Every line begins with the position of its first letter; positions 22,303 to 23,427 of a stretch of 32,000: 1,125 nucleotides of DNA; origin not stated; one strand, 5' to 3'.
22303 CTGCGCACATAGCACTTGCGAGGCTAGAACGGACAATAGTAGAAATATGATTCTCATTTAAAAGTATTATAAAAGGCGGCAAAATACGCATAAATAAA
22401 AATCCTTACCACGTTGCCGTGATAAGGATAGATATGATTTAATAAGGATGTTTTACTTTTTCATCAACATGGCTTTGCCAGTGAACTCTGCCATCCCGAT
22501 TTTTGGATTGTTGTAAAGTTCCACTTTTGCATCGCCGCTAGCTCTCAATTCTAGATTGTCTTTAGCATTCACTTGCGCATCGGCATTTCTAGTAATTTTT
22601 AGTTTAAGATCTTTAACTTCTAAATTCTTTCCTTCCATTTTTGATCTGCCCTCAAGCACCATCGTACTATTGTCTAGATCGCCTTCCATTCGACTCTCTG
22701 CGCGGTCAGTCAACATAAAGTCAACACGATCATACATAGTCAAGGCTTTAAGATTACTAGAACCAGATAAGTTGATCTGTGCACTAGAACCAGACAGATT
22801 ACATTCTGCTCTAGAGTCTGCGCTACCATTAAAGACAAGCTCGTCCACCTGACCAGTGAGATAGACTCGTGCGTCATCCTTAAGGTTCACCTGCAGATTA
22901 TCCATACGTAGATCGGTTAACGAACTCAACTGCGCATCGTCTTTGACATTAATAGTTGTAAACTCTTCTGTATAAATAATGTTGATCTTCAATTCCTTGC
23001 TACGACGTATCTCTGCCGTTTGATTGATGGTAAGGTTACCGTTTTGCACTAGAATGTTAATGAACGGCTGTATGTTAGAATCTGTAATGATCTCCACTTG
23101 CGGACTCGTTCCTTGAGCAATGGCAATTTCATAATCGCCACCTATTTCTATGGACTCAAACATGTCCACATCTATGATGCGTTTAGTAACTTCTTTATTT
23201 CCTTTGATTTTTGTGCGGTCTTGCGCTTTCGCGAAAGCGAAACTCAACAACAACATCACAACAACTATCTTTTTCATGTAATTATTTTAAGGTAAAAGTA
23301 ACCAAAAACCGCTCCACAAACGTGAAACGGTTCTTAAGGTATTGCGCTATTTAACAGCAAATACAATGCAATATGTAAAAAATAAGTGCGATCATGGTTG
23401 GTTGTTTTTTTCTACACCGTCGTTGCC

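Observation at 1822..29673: Dispersed, ORF-neutral perfect palindrome family (core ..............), nine copies in 32 kb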

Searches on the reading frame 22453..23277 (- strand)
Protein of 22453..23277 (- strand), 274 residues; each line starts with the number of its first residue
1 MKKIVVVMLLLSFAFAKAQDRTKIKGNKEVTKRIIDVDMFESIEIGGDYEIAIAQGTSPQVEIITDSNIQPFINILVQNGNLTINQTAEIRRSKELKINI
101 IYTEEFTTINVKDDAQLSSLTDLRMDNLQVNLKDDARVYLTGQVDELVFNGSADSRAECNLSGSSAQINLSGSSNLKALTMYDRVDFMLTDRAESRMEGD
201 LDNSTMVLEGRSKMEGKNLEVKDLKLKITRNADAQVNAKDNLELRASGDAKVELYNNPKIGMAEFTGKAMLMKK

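Call 18: find_homologous_proteins(query=window:22453-23277:-)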
Query window:22453-23277:- (274 aa): 16 proteins with E <= 0.001 among 1110 candidates.
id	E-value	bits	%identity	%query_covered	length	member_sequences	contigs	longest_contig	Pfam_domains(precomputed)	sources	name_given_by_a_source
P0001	6.6e-167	571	100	100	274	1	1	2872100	PF10988.15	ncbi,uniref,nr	ncbi:GIN domain-containing protein [Nonlabens ponticola]|uniref:Putative auto-transporter adhesin he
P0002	3.5e-101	356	62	100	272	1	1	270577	PF10988.15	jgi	jgi:hypothetical protein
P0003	7.3e-96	339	59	100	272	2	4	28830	PF10988.15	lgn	-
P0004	1.8e-95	337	59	100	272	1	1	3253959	PF10988.15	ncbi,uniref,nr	ncbi:Putative auto-transporter adhesin, head GIN domain [Nonlabens sp. Hel1_33_55]|uniref:GIN domain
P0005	5.1e-92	326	57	100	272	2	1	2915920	PF10988.15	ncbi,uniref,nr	ncbi:GIN domain-containing protein [Nonlabens marinus]|uniref:Putative auto-transporter adhesin head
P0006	9.4e-92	325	58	100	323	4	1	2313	PF10988.15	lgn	-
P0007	5.0e-91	323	57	100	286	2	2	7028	PF10988.15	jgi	jgi:hypothetical protein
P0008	8.9e-91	322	56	100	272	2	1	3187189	PF10988.15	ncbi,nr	ncbi:GIN domain-containing protein [Nonlabens agnitus]|nr:DUF2807 domain-containing protein [Nonlabe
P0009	1.1e-90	322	56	100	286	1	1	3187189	PF10988.15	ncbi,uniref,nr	ncbi:hypothetical protein BST86_02795 [Nonlabens agnitus]|uniref:Putative auto-transporter adhesin h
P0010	2.5e-89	317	54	99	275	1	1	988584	PF10988.15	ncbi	-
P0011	3.5e-89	317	53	100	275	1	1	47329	PF10988.15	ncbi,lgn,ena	-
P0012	2.0e-86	308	56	100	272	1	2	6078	PF10988.15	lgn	-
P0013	1.5e-75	272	51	99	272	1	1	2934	PF10988.15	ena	-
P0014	3.6e-10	58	26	92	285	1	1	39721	PF10988.15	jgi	jgi:hypothetical protein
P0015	6.3e-5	41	21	100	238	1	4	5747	PF10988.15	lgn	-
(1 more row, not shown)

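Call 20: find_encoding_contigs(protein=P0001, flank=10000, max_places=3)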
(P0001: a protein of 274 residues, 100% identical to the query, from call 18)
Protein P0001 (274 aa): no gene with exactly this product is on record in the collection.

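Call 21: find_encoding_contigs(protein=P0004, flank=10000, max_places=2)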
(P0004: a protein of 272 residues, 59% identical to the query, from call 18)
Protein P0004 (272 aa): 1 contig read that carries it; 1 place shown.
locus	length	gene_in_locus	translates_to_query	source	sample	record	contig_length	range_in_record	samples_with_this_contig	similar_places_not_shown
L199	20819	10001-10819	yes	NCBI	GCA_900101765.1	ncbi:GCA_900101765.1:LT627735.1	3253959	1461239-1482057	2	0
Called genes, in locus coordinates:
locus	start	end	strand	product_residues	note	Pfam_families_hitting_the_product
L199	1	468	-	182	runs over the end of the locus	PF12766:Pyridox_oxase_2, PF01243:PNPOx_N, PF16242:Pyrid_ox_like (weak)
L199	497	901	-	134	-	PF01643:Acyl-ACP_TE, PF13279:4HBT_2, PF03061:4HBT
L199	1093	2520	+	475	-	PF11638:DnaA_N, PF00308:Bac_DnaA, PF01695:IstB_IS21 (weak), PF00004:AAA (faint), PF08299:Bac_DnaA_C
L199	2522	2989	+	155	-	PF01451:LMWPc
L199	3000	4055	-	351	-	PF00501:AMP-binding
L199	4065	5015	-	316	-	PF02517:Rce1-like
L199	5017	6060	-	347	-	PF13378:MR_MLE_C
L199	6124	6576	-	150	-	PF14539:DUF4442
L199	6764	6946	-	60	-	-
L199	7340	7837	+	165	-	PF09685:MamF_MmsF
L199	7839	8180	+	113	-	PF03551:PadR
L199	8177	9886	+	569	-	PF04024:PspC, PF22571:LiaI-LiaF-TM_PspC, PF22744:Toast-rack_PspC-Cterm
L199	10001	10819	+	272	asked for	PF10988:DUF2807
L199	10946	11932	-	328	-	PF00890:FAD_binding_2 (faint), PF01134:GIDA (faint), PF07992:Pyr_redox_2, PF13738:Pyr_redox_3, PF13434:Lys_Orn_oxgnase (faint), PF00070:Pyr_redox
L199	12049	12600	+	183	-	PF07883:Cupin_2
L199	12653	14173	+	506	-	PF03553:Na_H_antiporter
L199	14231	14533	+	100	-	PF01909:NTP_transf_2, PF18765:Polbeta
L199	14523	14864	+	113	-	PF01934:HepT-like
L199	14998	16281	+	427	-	PF22807:TrAA12, PF23500:DUF7133, PF07995:GSDH, PF22807:TrAA12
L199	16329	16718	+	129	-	PF19895:DUF6368 (weak)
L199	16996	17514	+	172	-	-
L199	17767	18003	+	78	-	-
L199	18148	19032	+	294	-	PF00753:Lactamase_B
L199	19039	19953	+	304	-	PF01734:Patatin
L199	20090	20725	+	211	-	PF00578:AhpC-TSA, PF08534:Redoxin, PF10417:1-cysPrx_C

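Call 22: find_encoding_contigs(protein=P0002, flank=10000, max_places=2)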
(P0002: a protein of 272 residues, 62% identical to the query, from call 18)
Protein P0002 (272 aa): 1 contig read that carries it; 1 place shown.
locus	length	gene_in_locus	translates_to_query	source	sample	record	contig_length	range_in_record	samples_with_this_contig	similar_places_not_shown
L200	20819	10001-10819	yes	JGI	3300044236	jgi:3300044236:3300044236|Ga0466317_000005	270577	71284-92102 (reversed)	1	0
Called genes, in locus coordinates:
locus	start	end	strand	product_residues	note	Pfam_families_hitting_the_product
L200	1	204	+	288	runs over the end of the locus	PF00892:EamA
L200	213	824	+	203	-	PF01205:Impact_N, PF09186:DUF1949 (weak)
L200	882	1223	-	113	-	PF03061:4HBT, PF13279:4HBT_2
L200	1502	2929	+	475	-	PF11638:DnaA_N, PF00308:Bac_DnaA, PF01695:IstB_IS21 (weak), PF00004:AAA (faint), PF08299:Bac_DnaA_C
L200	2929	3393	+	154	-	PF01451:LMWPc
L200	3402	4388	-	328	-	PF00501:AMP-binding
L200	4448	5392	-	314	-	PF02517:Rce1-like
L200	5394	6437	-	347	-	PF13378:MR_MLE_C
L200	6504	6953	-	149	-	PF14539:DUF4442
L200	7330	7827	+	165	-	PF09685:MamF_MmsF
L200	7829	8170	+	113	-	PF03551:PadR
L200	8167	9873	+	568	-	PF04024:PspC, PF22571:LiaI-LiaF-TM_PspC, PF22744:Toast-rack_PspC-Cterm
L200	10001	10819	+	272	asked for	PF10988:DUF2807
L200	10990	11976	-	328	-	PF00890:FAD_binding_2 (faint), PF07992:Pyr_redox_2, PF13738:Pyr_redox_3, PF00070:Pyr_redox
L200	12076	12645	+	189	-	PF07883:Cupin_2 (weak)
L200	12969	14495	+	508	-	PF03553:Na_H_antiporter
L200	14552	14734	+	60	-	PF01909:NTP_transf_2 (weak), PF18765:Polbeta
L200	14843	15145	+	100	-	PF01934:HepT-like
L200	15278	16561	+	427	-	PF22807:TrAA12, PF23500:DUF7133, PF07995:GSDH, PF22807:TrAA12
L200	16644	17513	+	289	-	PF00753:Lactamase_B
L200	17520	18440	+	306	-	PF01734:Patatin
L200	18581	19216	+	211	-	PF00578:AhpC-TSA, PF08534:Redoxin, PF10417:1-cysPrx_C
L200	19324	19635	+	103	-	PF00085:Thioredoxin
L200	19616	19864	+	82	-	PF22264:DUF6952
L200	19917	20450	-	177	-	-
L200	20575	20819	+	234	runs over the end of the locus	PF13852:DUF4197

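Call 23: find_encoding_contigs(protein=P0010, flank=10000, max_places=2)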
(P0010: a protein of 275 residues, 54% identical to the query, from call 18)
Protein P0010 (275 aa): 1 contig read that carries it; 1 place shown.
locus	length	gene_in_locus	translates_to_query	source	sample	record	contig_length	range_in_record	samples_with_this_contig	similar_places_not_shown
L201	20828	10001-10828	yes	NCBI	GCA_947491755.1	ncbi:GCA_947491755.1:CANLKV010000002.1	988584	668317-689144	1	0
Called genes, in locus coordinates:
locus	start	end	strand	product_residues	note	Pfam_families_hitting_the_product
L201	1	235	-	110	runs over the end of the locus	-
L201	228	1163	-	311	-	PF02729:OTCace_N, PF00185:OTCace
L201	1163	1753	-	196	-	PF00156:Pribosyltran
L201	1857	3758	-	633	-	PF21710:Spt6_S1 (faint), PF17092:PCB_OB (faint), PF00575:S1 (weak), PF13509:S1_2 (faint), PF00575:S1, PF23459:S1_RRP5, PF00575:S1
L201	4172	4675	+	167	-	-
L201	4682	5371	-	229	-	PF02224:Cytidylate_kin, PF13189:Cytidylate_kin2, PF13238:AAA_18 (weak), PF13207:AAA_17 (faint)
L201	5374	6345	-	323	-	-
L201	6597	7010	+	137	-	-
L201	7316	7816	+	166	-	PF09685:MamF_MmsF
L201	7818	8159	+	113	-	PF03551:PadR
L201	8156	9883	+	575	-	PF04024:PspC, PF22571:LiaI-LiaF-TM_PspC, PF22744:Toast-rack_PspC-Cterm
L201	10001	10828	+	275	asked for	PF10988:DUF2807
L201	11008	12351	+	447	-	PF01979:Amidohydro_1, PF07969:Amidohydro_3 (weak)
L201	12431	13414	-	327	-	PF01134:GIDA (faint), PF01266:DAO (faint), PF07992:Pyr_redox_2, PF13738:Pyr_redox_3, PF00070:Pyr_redox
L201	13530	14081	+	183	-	PF07883:Cupin_2 (weak)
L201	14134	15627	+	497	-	PF03553:Na_H_antiporter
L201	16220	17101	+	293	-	PF00753:Lactamase_B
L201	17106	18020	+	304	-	PF01734:Patatin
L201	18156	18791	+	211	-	PF00578:AhpC-TSA, PF08534:Redoxin, PF10417:1-cysPrx_C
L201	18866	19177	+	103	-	PF00085:Thioredoxin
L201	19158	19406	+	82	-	PF22264:DUF6952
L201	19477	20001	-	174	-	-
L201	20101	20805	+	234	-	PF13852:DUF4197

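Call 59: list_cluster_members(proteins=[L201:12431-13414:-, L201:18156-18791:+, L201:1857-3758:-, L200:10990-11976:-, L200:1502-2929:+, L261:9025-9933:+, L221:1541-2818:-, L240:10244-11146:+, L225:940-2997:+, L231:3322-4374:+])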
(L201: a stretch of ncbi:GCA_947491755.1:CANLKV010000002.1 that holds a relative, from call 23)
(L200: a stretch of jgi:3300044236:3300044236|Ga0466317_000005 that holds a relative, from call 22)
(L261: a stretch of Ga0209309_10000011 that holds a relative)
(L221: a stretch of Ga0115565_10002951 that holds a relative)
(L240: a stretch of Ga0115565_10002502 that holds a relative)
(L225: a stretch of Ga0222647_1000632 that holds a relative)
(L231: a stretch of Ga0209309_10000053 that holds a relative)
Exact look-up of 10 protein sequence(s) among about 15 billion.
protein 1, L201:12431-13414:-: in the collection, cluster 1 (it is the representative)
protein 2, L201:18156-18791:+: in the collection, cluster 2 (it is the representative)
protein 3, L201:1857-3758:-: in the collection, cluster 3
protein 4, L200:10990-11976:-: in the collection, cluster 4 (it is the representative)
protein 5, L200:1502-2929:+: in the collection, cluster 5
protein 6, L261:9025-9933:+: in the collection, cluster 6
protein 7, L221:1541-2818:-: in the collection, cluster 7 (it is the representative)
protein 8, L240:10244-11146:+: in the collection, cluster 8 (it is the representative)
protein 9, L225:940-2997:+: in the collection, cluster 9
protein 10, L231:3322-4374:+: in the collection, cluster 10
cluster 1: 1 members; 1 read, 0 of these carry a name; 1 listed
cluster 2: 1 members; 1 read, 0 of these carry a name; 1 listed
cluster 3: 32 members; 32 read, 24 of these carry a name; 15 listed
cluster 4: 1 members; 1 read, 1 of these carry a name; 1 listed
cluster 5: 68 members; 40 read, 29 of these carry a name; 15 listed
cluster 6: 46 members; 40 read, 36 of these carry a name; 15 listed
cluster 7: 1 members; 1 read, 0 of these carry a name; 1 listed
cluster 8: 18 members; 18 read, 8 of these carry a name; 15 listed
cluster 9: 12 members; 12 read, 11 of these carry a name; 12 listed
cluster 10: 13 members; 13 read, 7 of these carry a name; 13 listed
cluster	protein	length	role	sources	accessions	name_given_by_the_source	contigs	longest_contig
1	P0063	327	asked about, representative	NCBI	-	-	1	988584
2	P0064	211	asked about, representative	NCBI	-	-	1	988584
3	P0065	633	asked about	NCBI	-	-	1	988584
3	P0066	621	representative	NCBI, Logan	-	-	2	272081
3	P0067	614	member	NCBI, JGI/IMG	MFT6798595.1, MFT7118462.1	MAG: small subunit ribosomal protein S1 [Nonlabens sp.] | small subunit ribosomal protein S1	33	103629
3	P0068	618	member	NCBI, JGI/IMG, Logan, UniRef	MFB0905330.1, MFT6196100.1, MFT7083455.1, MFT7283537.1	MAG: 30S ribosomal protein S1 [Nonlabens sp.] | small subunit ribosomal protein S1 | 30S ribosomal protein S1 n=1 Tax=Nonlabens sp. TaxID=1888209 RepID=UPI0035A58B7F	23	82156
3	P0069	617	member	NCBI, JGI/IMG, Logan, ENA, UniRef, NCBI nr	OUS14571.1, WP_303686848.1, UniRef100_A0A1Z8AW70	30S ribosomal protein S1 [Nonlabens dokdonensis] | Small ribosomal subunit protein bS1 n=1 Tax=Nonlabens dokdonensis TaxID=328515 ...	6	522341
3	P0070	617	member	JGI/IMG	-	small subunit ribosomal protein S1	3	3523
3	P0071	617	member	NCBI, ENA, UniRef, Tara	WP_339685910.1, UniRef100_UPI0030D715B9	30S ribosomal protein S1 [uncultured Nonlabens sp.] | 30S ribosomal protein S1 n=1 Tax=uncultured Nonlabens sp. TaxID=859306 RepID=UPI0030D715B9 | strand:- start:43371 stop:45224 length:1854 start_codon:yes stop_codon:yes ...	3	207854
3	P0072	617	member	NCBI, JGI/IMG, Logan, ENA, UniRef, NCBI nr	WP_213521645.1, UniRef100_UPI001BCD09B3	30S ribosomal protein S1 [Nonlabens sp.] | 30S ribosomal protein S1 n=1 Tax=Nonlabens sp. TaxID=1888209 RepID=UPI001BCD09B3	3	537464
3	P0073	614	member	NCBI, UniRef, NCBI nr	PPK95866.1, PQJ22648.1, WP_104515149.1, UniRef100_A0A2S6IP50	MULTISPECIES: 30S ribosomal protein S1 [Nonlabens] | Small ribosomal subunit protein bS1 n=1 Tax=Nonlabens xylanidelens TaxID=191564 ... | 30S ribosomal protein S1 [Nonlabens xylanidelens]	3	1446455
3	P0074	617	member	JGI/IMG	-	small subunit ribosomal protein S1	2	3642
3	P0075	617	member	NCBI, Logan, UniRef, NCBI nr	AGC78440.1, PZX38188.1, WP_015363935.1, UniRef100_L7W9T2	SSU ribosomal protein S1P [Nonlabens dokdonensis] | Small ribosomal subunit protein bS1 n=2 Tax=Nonlabens dokdonensis TaxID=328515 ... | 30S ribosomal protein S1 [Nonlabens dokdonensis]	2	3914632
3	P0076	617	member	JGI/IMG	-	small subunit ribosomal protein S1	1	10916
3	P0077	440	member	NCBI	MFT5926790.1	MAG: small subunit ribosomal protein S1, partial [Rubritalea sp.]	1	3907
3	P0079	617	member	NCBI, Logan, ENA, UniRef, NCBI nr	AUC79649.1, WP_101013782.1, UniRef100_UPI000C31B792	30S ribosomal protein S1 [Nonlabens sp. MB-3u-79] | 30S ribosomal protein S1 n=1 Tax=Nonlabens sp. MB-3u-79 TaxID=2058134 RepID=UPI000C31B792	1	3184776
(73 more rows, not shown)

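Call 69: find_encoding_contigs(protein=P0079, flank=10000, max_places=1)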
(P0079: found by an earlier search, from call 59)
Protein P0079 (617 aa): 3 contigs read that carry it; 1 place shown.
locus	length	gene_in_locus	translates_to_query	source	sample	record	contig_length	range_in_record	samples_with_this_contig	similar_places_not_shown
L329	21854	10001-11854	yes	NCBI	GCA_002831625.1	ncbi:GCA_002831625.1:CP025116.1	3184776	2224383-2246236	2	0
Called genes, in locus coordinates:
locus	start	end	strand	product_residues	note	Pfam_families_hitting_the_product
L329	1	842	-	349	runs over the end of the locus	PF02628:COX15-CtaA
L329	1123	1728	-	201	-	PF06175:MiaE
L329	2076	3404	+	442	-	PF00919:UPF0004, PF04055:Radical_SAM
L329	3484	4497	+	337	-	-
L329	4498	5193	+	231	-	PF02224:Cytidylate_kin, PF13189:Cytidylate_kin2 (weak)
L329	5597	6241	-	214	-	PF13715:CarbopepD_reg_2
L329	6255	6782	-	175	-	-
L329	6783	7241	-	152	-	PF08818:DUF1801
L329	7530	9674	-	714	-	PF13620:CarboxypepD_reg, PF13715:CarbopepD_reg_2, PF07715:Plug, PF12450:vWF_A, PF00092:VWA, PF13519:VWA_2, PF13768:VWA_3, PF12034:YfbK_C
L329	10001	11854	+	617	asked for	PF21710:Spt6_S1 (faint), PF13509:S1_2 (faint), PF00575:S1, PF23459:S1_RRP5 (weak), PF00575:S1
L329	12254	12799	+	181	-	PF00156:Pribosyltran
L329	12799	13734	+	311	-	PF02729:OTCace_N, PF00185:OTCace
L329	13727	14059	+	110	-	-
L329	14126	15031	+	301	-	PF13691:Lactamase_B_4, PF23023:Anti-Pycsar_Apyc1, PF00753:Lactamase_B, PF12706:Lactamase_B_2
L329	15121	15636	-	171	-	-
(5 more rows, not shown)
